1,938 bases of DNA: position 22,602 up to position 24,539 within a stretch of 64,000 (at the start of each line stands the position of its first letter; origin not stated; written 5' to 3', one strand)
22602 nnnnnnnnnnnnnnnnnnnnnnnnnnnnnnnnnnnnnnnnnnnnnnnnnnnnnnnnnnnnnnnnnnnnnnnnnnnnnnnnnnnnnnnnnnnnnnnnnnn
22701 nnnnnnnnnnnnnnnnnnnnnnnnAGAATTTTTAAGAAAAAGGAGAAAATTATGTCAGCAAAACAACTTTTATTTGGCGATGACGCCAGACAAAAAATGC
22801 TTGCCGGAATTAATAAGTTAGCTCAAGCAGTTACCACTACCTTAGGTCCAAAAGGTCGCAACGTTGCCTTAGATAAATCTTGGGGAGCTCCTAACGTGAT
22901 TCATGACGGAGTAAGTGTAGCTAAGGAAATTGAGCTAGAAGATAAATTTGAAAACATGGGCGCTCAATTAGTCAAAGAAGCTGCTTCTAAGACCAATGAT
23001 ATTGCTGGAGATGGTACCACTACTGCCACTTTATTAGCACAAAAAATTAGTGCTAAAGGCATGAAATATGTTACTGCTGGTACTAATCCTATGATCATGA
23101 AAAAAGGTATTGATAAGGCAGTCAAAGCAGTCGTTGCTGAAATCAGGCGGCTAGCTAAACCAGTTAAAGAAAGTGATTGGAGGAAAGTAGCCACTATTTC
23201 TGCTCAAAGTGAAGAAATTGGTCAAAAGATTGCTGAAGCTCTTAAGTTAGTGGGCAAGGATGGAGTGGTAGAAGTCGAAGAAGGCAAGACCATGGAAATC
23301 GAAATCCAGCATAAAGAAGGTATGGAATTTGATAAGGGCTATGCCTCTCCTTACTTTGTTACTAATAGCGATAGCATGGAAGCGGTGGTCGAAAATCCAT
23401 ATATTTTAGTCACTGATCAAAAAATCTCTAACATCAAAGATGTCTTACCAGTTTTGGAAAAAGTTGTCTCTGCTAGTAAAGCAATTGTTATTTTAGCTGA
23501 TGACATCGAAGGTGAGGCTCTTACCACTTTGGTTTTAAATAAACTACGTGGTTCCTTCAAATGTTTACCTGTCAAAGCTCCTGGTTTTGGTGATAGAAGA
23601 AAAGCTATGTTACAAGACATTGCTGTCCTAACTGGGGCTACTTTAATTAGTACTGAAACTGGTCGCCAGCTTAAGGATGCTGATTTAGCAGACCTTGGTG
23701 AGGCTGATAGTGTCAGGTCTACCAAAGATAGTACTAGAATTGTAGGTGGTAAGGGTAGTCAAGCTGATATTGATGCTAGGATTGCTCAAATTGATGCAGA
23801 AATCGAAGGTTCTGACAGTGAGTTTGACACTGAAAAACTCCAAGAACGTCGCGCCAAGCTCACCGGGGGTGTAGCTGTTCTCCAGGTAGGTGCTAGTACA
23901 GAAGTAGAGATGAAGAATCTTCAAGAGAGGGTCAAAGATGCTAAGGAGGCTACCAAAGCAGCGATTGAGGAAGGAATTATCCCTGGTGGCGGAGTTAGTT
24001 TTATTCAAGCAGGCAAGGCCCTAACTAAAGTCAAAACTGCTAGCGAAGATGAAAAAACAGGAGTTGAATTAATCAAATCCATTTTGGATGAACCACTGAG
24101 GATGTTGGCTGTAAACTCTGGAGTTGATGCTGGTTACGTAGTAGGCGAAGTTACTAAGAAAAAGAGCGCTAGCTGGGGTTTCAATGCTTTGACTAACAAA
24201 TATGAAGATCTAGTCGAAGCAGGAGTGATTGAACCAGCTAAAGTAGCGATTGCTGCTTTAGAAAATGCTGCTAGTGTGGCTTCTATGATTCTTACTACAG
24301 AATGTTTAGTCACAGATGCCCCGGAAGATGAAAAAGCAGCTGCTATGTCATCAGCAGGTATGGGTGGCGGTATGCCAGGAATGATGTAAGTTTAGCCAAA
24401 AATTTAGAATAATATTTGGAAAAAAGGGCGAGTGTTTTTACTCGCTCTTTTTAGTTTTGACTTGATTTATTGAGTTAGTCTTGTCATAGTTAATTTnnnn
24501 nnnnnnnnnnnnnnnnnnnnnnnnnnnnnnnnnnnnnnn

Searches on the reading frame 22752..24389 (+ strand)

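Call 50: search_protein_families(library=pfam, proteins=[window:22752-24389:+], max_evalue=0.001)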
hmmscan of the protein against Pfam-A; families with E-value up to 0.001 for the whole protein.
window:22752-24389:+ (545 aa): 1 family
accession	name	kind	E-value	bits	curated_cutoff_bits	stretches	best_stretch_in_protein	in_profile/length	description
PF00118.29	Cpn60_TCP1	-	7.6e-69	233.1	34.3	1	23-522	1-488/490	TCP-1/cpn60 chaperonin family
